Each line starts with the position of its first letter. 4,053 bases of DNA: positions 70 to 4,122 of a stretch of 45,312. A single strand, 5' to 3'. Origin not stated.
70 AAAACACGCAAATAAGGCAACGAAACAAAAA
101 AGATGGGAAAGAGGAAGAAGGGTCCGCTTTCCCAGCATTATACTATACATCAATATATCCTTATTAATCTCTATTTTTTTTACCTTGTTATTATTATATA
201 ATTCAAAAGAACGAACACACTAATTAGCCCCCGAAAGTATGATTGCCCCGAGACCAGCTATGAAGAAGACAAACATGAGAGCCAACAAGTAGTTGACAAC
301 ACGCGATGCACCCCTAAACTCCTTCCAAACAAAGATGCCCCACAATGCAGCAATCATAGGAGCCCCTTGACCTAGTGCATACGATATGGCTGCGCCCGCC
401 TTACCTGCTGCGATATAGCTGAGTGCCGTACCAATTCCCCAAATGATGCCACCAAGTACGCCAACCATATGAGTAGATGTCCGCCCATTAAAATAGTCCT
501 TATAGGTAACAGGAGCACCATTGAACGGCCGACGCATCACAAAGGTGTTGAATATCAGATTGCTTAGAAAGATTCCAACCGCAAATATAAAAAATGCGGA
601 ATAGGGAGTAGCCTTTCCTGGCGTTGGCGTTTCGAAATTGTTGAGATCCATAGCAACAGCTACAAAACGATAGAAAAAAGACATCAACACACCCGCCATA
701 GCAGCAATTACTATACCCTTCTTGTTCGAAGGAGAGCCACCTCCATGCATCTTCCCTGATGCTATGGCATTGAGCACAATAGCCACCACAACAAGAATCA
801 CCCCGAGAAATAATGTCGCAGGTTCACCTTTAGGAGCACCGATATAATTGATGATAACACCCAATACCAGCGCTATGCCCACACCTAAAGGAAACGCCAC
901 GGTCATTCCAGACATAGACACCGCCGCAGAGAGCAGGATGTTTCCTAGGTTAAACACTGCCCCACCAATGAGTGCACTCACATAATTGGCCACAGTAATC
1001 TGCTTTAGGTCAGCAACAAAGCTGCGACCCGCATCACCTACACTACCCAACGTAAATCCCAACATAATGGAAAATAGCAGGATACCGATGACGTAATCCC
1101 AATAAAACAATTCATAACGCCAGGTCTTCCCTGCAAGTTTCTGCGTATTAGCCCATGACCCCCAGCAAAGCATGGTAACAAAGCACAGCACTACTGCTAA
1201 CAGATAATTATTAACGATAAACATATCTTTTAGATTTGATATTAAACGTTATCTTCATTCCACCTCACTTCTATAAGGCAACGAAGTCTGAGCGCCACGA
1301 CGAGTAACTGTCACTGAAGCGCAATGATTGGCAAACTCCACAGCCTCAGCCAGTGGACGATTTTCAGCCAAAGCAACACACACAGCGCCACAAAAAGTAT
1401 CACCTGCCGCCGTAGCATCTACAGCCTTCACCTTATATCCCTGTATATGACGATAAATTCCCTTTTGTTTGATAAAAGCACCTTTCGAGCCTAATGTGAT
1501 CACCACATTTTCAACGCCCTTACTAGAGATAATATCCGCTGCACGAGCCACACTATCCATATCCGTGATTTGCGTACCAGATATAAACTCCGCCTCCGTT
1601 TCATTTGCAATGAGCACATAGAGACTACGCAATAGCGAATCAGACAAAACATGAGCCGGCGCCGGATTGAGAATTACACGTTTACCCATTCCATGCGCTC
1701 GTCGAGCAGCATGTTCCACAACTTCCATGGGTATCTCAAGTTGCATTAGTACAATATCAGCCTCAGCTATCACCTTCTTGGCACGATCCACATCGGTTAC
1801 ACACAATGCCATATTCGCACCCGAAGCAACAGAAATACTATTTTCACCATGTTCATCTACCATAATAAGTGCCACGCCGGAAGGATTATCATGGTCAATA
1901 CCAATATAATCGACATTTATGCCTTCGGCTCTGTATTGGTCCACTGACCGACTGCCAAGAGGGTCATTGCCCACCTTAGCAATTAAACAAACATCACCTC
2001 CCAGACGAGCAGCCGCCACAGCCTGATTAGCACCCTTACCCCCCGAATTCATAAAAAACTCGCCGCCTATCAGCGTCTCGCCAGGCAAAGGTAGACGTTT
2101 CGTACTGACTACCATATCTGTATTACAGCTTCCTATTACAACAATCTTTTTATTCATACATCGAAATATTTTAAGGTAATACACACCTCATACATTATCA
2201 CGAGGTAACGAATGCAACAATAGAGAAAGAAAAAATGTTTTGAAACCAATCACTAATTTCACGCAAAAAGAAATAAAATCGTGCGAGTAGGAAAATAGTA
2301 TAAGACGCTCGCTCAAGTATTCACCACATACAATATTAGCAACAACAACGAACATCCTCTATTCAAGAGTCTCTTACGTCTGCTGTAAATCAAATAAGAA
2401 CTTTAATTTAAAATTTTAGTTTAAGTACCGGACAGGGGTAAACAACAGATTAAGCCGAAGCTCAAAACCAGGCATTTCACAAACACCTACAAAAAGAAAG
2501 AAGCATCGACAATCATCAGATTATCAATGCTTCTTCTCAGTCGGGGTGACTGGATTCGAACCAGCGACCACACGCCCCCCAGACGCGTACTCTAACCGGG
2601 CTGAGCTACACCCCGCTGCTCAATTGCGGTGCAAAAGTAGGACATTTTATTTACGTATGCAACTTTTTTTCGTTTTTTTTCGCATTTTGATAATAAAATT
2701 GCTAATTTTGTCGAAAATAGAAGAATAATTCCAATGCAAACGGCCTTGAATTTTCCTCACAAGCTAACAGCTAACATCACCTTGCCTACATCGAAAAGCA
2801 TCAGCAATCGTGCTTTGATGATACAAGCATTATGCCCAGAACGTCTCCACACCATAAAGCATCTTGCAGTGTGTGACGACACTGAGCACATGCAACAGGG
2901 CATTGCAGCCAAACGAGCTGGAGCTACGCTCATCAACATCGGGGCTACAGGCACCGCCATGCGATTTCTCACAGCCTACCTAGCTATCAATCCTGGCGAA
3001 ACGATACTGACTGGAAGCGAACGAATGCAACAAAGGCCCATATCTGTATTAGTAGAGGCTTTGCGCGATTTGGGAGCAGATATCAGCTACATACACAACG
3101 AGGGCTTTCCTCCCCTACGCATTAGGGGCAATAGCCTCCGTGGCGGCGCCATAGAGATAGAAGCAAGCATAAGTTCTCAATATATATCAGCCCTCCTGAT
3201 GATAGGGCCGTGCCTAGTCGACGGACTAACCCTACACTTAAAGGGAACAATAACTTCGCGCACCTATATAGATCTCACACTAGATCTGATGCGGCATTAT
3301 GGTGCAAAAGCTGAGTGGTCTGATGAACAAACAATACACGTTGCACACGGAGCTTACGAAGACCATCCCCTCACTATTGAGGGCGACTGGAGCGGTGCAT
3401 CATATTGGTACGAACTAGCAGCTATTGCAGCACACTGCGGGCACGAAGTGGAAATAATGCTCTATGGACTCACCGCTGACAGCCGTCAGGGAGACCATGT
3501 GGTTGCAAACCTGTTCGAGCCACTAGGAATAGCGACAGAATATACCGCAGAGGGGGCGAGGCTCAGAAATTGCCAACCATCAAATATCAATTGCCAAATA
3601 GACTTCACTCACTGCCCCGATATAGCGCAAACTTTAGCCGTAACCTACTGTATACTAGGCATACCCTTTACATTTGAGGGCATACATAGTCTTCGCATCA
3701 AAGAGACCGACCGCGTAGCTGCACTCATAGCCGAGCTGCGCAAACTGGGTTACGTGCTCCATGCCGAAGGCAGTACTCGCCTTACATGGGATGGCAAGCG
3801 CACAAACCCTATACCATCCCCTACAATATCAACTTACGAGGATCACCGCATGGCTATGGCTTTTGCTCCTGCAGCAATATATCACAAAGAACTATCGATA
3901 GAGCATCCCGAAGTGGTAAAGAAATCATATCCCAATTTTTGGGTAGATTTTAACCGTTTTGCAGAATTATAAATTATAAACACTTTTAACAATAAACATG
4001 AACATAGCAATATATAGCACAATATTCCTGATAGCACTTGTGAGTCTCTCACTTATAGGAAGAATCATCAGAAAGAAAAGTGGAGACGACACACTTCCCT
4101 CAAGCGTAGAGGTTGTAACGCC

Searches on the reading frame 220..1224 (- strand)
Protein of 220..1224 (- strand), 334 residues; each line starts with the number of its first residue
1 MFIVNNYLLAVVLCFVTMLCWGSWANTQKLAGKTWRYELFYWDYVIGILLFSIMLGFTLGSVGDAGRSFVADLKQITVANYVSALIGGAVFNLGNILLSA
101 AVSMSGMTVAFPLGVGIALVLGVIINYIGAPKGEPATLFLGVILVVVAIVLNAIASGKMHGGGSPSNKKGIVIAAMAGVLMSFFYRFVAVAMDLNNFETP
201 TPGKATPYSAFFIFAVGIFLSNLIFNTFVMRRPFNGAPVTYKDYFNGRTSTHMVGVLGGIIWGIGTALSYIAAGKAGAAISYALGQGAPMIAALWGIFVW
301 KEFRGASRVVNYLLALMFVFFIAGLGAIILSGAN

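Call 100: search_protein_families(library=pfam, proteins=[window:220-1224:-], max_evalue=0.00001)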
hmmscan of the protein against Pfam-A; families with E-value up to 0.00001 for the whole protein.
window:220-1224:- (334 aa): 3 families
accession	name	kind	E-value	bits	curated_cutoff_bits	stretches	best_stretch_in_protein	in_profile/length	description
PF07168.17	Ureide_permease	-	1.5e-24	86.9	27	2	170-328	198-356/359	Ureide permease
PF06800.18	Sugar_transport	-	1.1e-12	48.4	26.3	1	54-323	28-274/280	Sugar transport protein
PF07857.17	TMEM144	-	2.5e-08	33.7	26.2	1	172-325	183-325/332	Transmembrane family, TMEM144 of transporters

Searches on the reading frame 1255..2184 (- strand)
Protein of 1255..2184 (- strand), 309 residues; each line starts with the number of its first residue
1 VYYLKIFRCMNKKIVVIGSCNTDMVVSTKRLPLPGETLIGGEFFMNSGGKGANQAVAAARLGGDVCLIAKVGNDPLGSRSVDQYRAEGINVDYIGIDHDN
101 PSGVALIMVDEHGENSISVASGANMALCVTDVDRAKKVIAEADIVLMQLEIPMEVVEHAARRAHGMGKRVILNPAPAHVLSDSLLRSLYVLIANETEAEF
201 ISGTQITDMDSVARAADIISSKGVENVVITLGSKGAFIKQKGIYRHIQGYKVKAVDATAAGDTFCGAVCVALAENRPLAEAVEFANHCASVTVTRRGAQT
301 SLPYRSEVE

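Call 100: search_protein_families(library=pfam, proteins=[window:1255-2184:-], max_evalue=0.00001)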
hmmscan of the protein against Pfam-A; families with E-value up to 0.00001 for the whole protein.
window:1255-2184:- (309 aa): 2 families
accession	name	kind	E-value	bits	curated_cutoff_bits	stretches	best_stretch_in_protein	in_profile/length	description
PF00294.29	PfkB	-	2.2e-71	241.1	25.8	1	12-303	2-300/302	pfkB family carbohydrate kinase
PF08543.17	Phos_pyr_kin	-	6.1e-10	39.3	27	1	171-289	103-228/246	Phosphomethylpyrimidine kinase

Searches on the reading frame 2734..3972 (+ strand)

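Call 100: search_protein_families(library=pfam, proteins=[window:2734-3972:+], max_evalue=0.00001)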
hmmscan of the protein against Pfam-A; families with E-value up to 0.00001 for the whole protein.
window:2734-3972:+ (412 aa): 1 family
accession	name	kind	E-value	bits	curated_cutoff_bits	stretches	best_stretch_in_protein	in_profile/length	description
PF00275.25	EPSP_synthase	-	1.3e-75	255.2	22.8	2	65-403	84-414/417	EPSP synthase (3-phosphoshikimate 1-carboxyvinyltransferase)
